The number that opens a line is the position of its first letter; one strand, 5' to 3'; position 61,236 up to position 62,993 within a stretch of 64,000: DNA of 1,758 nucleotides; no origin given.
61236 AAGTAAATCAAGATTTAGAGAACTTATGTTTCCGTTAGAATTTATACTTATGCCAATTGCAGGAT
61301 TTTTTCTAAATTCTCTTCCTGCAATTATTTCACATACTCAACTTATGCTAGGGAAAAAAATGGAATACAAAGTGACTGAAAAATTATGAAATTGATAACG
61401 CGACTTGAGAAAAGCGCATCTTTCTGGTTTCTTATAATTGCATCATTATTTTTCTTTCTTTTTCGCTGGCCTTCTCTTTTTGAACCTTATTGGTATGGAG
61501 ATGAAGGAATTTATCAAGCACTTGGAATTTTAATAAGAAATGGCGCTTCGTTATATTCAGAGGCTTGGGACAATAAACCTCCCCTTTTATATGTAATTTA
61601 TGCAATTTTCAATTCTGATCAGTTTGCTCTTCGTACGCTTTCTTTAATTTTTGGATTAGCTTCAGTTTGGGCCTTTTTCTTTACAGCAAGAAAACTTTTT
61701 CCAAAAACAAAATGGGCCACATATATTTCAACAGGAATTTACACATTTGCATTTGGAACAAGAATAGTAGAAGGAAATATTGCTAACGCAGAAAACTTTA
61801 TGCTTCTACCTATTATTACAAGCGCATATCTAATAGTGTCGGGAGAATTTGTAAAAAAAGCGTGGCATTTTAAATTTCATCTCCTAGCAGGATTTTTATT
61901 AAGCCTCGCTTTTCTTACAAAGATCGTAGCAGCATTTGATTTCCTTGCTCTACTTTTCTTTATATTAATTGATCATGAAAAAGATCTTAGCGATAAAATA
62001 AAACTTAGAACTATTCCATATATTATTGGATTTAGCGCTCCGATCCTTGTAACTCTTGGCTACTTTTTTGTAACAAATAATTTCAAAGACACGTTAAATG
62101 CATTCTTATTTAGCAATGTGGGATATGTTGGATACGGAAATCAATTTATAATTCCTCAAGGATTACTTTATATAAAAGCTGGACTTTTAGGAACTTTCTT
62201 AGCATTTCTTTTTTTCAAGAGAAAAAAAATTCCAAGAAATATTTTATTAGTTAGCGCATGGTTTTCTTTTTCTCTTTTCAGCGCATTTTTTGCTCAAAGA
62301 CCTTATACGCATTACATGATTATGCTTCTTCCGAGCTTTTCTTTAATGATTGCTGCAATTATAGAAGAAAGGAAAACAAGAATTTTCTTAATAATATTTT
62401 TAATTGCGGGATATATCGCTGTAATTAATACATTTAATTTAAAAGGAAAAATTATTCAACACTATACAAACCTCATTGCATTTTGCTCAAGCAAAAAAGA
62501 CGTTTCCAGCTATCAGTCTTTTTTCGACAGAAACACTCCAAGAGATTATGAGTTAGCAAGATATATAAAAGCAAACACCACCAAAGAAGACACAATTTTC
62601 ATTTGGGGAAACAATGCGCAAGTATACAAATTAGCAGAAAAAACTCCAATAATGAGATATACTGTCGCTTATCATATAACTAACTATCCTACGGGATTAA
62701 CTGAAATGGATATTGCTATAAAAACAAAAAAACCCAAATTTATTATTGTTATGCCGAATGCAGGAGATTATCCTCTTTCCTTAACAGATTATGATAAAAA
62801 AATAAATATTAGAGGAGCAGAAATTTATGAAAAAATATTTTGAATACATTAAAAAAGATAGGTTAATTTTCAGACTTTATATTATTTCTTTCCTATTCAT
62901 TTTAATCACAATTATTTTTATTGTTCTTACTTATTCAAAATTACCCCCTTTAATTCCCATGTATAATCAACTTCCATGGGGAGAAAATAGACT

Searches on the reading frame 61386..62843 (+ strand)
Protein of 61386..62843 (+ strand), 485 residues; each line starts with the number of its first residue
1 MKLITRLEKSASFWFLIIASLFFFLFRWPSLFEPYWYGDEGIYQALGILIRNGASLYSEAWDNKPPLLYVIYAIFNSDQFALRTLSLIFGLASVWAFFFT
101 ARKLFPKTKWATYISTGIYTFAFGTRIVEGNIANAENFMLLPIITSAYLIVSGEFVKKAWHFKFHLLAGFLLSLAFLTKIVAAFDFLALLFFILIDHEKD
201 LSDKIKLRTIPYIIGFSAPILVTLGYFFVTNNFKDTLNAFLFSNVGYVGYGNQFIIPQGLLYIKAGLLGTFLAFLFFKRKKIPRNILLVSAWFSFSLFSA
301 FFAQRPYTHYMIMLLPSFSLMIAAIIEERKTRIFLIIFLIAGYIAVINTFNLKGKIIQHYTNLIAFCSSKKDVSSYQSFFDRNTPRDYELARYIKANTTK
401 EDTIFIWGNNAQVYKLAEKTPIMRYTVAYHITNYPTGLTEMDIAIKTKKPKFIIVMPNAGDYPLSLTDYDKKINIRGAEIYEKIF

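Call 56: find_encoding_contigs(protein=window:61386-62843:+, flank=10000, max_places=2)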
Protein window:61386-62843:+ (485 aa): no gene with exactly this product is on record in the collection.
